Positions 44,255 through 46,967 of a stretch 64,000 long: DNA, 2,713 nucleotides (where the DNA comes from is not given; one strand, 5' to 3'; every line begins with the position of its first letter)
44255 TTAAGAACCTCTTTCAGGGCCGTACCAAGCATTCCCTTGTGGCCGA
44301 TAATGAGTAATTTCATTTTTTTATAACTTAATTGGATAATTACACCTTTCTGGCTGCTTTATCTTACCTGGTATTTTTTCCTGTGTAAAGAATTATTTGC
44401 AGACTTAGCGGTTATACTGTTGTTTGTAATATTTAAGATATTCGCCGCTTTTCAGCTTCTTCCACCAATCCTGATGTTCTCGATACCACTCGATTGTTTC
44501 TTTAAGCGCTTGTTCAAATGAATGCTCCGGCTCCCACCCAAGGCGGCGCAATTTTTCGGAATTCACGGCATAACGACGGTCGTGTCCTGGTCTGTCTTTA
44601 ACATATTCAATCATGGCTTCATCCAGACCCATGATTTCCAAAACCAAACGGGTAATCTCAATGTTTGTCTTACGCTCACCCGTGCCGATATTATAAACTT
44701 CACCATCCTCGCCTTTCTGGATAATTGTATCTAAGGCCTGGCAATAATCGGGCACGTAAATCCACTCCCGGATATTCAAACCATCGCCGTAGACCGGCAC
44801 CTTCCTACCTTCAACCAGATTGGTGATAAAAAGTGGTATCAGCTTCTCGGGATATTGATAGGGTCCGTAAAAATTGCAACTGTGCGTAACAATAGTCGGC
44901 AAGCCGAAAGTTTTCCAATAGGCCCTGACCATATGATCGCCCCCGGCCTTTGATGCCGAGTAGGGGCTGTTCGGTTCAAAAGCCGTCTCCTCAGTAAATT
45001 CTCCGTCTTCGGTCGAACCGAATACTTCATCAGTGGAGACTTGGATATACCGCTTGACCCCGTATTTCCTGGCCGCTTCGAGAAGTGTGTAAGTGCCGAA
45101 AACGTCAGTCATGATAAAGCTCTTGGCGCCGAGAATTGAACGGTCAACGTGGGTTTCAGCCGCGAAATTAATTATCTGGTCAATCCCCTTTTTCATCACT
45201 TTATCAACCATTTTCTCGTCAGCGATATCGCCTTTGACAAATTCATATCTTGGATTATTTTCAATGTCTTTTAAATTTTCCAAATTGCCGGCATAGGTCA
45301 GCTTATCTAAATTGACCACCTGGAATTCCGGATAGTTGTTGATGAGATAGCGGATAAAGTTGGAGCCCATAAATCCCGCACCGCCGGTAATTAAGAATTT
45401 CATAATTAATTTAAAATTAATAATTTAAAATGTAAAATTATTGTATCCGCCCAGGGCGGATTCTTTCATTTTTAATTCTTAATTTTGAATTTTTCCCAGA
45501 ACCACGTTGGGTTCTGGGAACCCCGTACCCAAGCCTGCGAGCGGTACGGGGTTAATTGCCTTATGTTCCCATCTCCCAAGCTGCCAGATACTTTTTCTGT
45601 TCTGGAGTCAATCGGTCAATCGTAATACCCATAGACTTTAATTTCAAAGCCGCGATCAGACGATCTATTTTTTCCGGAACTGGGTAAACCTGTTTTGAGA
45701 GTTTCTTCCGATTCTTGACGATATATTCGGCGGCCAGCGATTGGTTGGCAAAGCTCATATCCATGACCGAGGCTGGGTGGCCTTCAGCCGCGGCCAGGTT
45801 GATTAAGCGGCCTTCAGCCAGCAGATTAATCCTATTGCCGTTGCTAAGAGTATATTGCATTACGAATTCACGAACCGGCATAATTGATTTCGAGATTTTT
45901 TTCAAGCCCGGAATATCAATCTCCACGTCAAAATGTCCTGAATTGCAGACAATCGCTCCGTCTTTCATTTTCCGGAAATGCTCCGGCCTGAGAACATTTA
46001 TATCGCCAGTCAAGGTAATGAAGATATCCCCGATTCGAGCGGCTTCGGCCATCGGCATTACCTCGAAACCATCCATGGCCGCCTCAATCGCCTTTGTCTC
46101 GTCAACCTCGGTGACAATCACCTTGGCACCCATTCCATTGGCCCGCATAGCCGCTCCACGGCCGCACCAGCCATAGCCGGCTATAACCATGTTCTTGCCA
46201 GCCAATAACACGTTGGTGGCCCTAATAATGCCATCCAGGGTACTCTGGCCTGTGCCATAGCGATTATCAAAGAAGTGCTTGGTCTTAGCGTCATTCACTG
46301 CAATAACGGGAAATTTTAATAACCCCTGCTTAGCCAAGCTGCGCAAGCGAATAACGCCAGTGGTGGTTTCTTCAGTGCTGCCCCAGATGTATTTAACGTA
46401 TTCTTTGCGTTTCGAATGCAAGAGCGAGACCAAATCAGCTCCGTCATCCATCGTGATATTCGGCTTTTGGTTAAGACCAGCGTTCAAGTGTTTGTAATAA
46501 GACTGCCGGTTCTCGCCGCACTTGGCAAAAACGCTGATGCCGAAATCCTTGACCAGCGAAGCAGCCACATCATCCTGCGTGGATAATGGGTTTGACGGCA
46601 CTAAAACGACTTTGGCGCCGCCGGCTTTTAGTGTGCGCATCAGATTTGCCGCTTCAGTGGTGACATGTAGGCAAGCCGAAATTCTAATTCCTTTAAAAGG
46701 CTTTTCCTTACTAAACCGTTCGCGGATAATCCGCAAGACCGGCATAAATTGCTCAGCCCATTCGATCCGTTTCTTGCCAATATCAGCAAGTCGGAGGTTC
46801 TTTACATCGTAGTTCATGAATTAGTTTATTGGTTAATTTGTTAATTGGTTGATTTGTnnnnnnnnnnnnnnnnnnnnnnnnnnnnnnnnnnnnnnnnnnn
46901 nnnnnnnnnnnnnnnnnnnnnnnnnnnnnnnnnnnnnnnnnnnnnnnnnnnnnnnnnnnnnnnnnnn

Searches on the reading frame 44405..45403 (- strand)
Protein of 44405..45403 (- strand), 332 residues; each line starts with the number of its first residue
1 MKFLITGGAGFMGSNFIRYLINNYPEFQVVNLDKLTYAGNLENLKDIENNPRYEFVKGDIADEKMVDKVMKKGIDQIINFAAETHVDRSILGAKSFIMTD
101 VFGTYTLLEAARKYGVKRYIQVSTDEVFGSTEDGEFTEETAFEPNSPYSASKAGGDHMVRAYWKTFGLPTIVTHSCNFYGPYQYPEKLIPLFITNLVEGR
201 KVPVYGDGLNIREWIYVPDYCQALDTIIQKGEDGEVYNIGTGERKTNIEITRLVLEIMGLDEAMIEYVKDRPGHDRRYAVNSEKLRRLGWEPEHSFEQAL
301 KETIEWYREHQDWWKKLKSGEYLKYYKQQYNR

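Call 6: search_protein_families(library=pfam, proteins=[window:44405-45403:-], max_evalue=0.01)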
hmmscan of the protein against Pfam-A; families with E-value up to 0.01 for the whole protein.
window:44405-45403:- (332 aa): 8 families
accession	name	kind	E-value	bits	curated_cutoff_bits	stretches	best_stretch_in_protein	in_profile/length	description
PF16363.11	GDP_Man_Dehyd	-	7.7e-82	275.8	27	1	4-303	1-332/332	GDP-mannose 4,6 dehydratase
PF01370.27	Epimerase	-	3.8e-65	220.1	20.9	1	4-240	2-240/240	NAD dependent epimerase/dehydratase family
PF01073.25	3Beta_HSD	-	3.4e-19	69.4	22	1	4-218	1-219/280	3-beta hydroxysteroid dehydrogenase/isomerase family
PF02719.21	Polysacc_synt_2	-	2.3e-18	66.8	20.2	1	4-273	2-266/293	Polysaccharide biosynthesis protein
PF04321.23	RmlD_sub_bind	-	2.2e-17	63.5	27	1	1-304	1-282/287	RmlD substrate binding domain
PF07993.18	NAD_binding_4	-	2e-11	44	20.1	1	5-172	1-201/258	Male sterility protein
PF13460.12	NAD_binding_10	-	1.7e-09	38.2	27.2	1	7-160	1-132/184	NAD(P)H-binding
PF00106.31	adh_short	-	0.0005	20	26.6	0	4-75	4-73/195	short chain dehydrogenase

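Call 81: search_protein_families(library=ncbifam, proteins=[window:44405-45403:-], max_evalue=0.00001)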
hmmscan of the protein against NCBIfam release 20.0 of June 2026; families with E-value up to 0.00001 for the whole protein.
window:44405-45403:- (332 aa): 27 families (the best 25 are shown)
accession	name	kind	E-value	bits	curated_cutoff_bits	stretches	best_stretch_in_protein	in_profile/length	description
TIGR01181.1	dTDP_gluc_dehyt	equivalog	2.1e-141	470.7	365.1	1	2-317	1-321/321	dTDP-glucose 4,6-dehydratase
NF007490.0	PRK10084.1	subfamily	3.8e-109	365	649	1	1-331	1-358/361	dTDP-glucose 4,6-dehydratase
NF007582.0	PRK10217.1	equivalog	3.4e-97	325.7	698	1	2-322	3-346/355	dTDP-glucose 4,6-dehydratase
TIGR04180.1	EDH_00030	hypoth_equivalog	3.1e-45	154.5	475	1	4-294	2-296/297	NAD-dependent 4,6-dehydratase LegB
TIGR01179.1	galE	equivalog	2e-37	128.8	262.3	1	3-311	2-329/332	UDP-glucose 4-epimerase GalE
TIGR02622.1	CDP_4_6_dhtase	equivalog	2.4e-24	86.2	278.45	1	2-311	6-334/352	CDP-glucose 4,6-dehydratase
TIGR02197.1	heptose_epim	equivalog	9.7e-23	80.8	274.6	1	4-308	2-314/316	ADP-glyceromanno-heptose 6-epimerase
TIGR03466.1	HpnA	hypoth_equivalog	1.7e-21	76.5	367.65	1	1-257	1-242/327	hopanoid-associated sugar epimerase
NF007956.0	PRK10675.1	subfamily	1.1e-20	74.1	394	1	1-312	1-334/338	UDP-glucose 4-epimerase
NF011728.1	PRK15181.1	equivalog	4.1e-20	72.1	760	1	2-310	17-340/348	Vi polysaccharide biosynthesis UDP-N-acetylglucosaminuronic acid C-4 epimerase TviC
NF047922.1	GDPFucSynFcl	equivalog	5.3e-20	72.1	500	1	93-312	74-306/308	GDP-L-fucose synthase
TIGR01472.1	gmd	equivalog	1.8e-19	70.2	415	1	4-259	4-269/342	GDP-mannose 4,6-dehydratase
NF008872.0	PRK11908.1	equivalog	3.2e-18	65.9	294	1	1-312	2-340/349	bifunctional UDP-4-keto-pentose/UDP-xylose synthase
NF043036.1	ErythonDh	equivalog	6.7e-17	61.7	325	1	1-163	1-164/321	D-erythronate dehydrogenase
TIGR01214.1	rmlD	equivalog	1.4e-15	57.2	224.05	1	2-166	1-142/285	dTDP-4-dehydrorhamnose reductase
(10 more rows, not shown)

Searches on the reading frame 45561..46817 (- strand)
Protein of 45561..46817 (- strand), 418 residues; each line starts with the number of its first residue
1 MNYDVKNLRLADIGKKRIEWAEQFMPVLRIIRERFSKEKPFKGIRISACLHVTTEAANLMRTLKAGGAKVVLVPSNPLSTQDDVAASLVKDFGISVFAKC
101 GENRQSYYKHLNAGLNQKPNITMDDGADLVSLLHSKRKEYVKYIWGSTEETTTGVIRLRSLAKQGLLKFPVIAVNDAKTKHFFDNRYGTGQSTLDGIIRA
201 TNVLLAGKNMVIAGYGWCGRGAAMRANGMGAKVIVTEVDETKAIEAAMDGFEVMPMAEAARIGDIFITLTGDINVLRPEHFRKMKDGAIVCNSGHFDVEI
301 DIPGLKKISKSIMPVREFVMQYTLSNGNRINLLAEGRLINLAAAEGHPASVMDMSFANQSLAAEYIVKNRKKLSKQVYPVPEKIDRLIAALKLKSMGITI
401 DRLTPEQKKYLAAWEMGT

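Call 6: search_protein_families(library=pfam, proteins=[window:45561-46817:-], max_evalue=0.01)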
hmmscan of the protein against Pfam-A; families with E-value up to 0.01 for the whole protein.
window:45561-46817:- (418 aa): 4 families
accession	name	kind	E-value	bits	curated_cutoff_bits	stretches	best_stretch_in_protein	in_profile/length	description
PF05221.23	AdoHcyase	-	1.8e-62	211.6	25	2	2-137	1-140/299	S-adenosyl-L-homocysteine hydrolase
PF00670.27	AdoHcyase_NAD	-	1.1e-53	182.1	27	1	185-345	1-161/162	S-adenosyl-L-homocysteine hydrolase, NAD binding domain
PF07991.19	KARI_N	-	2.4e-09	37.4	20.6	1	205-300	2-101/165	Acetohydroxy acid isomeroreductase, NADPH-binding domain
PF02826.25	2-Hacid_dh_C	-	5.1e-08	32.9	25.1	1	204-294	33-127/178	D-isomer specific 2-hydroxyacid dehydrogenase, NAD binding domain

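Call 81: search_protein_families(library=ncbifam, proteins=[window:45561-46817:-], max_evalue=0.00001)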
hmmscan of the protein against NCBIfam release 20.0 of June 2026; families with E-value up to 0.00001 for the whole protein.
window:45561-46817:- (418 aa): 7 families
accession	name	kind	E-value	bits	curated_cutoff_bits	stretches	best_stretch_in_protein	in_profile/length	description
TIGR00936.1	ahcY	equivalog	1.3e-195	650.1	497.6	1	3-418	1-416/416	adenosylhomocysteinase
NF004005.0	PRK05476.2-3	equivalog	6.5e-191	634.6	275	1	2-416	4-417/418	adenosylhomocysteinase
NF004010.0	PRK05476.3-3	equivalog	7.3e-82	275.6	512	1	10-409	14-421/432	adenosylhomocysteinase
NF004009.0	PRK05476.3-2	equivalog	8.1e-66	222.8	485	1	13-398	77-459/487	adenosylhomocysteinase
NF004008.0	PRK05476.3-1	equivalog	1.1e-23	83.8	440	1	151-388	101-318/326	adenosylhomocysteinase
NF004017.0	PRK05479.1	equivalog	2.9e-08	32.8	336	1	204-291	14-105/337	ketol-acid reductoisomerase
TIGR00465.1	ilvC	equivalog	9.6e-07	28.1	226.15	1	205-299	1-99/314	ketol-acid reductoisomerase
